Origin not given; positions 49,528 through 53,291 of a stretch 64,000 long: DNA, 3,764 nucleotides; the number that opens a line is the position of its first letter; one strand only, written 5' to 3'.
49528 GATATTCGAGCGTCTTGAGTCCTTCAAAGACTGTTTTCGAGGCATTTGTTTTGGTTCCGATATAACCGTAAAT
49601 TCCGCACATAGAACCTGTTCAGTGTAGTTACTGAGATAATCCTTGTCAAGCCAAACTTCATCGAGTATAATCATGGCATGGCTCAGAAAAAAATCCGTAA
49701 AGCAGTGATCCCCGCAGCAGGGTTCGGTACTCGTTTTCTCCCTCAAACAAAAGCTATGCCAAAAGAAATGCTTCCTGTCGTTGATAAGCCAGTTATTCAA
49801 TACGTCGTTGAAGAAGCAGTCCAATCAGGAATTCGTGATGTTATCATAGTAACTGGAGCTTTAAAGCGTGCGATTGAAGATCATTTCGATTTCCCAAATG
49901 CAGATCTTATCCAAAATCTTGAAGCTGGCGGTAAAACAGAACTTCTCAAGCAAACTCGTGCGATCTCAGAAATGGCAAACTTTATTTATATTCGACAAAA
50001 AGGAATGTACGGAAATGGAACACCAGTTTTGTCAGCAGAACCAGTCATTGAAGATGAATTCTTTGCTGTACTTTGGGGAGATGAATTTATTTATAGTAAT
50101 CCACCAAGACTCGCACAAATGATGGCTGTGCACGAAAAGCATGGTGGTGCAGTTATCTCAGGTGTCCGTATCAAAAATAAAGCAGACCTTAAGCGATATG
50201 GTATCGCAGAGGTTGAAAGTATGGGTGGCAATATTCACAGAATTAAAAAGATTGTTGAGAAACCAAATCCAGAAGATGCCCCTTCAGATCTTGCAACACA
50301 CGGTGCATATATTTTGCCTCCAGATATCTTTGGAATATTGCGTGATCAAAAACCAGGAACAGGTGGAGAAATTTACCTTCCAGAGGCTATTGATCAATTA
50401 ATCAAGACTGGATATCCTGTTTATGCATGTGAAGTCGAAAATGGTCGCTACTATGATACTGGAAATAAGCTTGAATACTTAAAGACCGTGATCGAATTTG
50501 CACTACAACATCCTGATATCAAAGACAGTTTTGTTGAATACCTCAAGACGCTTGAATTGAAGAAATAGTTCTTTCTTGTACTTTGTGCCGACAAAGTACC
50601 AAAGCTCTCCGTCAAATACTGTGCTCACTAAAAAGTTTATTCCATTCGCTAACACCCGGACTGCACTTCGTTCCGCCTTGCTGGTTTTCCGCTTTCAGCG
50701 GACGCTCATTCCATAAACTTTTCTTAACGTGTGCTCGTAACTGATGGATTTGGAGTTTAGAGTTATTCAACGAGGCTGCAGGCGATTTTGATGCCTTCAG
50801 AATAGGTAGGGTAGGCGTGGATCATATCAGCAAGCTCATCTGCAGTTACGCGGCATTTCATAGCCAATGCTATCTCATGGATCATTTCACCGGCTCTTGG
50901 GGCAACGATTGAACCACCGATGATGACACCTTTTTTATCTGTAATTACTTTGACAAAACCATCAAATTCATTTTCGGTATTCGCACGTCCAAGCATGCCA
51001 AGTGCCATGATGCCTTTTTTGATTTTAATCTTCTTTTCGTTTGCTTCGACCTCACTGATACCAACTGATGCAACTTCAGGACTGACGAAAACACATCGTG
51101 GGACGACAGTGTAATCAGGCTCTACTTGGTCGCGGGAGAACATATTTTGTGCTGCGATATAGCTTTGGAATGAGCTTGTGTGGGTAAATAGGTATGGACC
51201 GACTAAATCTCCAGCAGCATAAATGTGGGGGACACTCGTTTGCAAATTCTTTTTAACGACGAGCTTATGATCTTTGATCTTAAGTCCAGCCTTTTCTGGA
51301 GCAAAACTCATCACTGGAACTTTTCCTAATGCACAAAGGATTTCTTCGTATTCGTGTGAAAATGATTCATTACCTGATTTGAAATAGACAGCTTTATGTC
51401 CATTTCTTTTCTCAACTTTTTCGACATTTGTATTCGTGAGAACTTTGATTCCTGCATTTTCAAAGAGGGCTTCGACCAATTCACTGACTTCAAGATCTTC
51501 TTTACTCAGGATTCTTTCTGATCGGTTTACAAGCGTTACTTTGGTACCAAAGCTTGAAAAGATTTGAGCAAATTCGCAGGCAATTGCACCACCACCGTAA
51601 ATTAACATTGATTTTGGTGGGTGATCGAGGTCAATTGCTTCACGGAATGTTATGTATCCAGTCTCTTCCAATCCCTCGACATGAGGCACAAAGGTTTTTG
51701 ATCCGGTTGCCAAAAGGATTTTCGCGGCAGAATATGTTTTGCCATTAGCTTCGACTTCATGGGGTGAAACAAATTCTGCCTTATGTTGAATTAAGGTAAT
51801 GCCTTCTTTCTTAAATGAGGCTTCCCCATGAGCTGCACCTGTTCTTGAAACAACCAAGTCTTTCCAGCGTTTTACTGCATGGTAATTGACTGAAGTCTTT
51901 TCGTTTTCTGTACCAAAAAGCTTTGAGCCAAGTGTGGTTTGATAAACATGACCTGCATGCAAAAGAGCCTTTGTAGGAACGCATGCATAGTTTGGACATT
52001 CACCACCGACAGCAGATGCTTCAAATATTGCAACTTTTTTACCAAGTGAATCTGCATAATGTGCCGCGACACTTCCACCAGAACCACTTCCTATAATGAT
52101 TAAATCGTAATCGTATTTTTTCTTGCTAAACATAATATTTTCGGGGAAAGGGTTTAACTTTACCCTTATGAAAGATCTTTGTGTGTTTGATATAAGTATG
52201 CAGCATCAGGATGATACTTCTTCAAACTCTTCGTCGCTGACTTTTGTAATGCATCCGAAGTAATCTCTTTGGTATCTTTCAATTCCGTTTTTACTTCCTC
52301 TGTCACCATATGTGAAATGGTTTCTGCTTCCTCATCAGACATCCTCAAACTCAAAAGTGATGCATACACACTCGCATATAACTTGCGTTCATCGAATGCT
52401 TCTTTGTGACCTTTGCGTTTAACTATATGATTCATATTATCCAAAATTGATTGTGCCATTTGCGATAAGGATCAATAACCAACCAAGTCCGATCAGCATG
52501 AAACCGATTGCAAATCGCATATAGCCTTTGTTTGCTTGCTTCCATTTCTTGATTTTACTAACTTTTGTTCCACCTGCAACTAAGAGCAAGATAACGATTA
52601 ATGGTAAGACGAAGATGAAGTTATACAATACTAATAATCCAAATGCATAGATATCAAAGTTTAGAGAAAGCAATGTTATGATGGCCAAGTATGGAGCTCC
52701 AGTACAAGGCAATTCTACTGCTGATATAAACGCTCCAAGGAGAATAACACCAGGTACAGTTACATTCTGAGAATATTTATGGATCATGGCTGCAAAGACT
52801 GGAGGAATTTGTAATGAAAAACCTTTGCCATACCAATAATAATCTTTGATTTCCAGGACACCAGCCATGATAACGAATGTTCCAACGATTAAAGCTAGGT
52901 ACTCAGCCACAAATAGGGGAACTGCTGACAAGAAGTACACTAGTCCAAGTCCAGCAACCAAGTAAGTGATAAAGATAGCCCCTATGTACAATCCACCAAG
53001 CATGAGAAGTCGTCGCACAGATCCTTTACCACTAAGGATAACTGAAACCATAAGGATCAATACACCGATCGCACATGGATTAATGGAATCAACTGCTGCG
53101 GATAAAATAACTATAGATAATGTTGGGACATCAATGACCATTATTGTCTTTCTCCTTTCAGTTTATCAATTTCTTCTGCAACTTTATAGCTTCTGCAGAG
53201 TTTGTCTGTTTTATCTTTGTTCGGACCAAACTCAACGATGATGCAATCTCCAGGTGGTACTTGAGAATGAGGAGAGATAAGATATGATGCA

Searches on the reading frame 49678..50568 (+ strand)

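Call 46: search_protein_families(library=pfam, proteins=[window:49678-50568:+], max_evalue=0.001)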
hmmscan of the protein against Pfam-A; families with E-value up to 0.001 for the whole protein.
window:49678-50568:+ (296 aa): 2 families
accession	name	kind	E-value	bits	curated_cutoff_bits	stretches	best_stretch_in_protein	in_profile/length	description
PF00483.29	NTP_transferase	-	1.2e-29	104.1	21.2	1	8-269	1-237/245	Nucleotidyl transferase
PF12804.13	NTP_transf_3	-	5.4e-07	30.4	27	1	9-84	1-69/160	MobA-like NTP transferase domain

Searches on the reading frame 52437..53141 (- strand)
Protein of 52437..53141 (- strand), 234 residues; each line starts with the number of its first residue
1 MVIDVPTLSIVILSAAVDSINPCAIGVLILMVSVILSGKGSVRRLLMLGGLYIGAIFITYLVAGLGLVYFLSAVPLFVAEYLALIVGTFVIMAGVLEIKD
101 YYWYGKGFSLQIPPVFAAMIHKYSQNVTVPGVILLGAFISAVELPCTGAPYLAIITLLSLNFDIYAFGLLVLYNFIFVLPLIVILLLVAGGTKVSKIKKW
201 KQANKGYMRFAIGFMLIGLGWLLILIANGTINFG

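Call 46: search_protein_families(library=pfam, proteins=[window:52437-53141:-], max_evalue=0.001)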
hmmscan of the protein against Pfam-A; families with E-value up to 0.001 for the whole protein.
window:52437-53141:- (234 aa): 1 family
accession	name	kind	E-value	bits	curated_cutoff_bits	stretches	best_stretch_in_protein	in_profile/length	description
PF11139.14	SfLAP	-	2.4e-07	30.9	35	1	11-223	1-207/213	Sap, sulfolipid-1-addressing protein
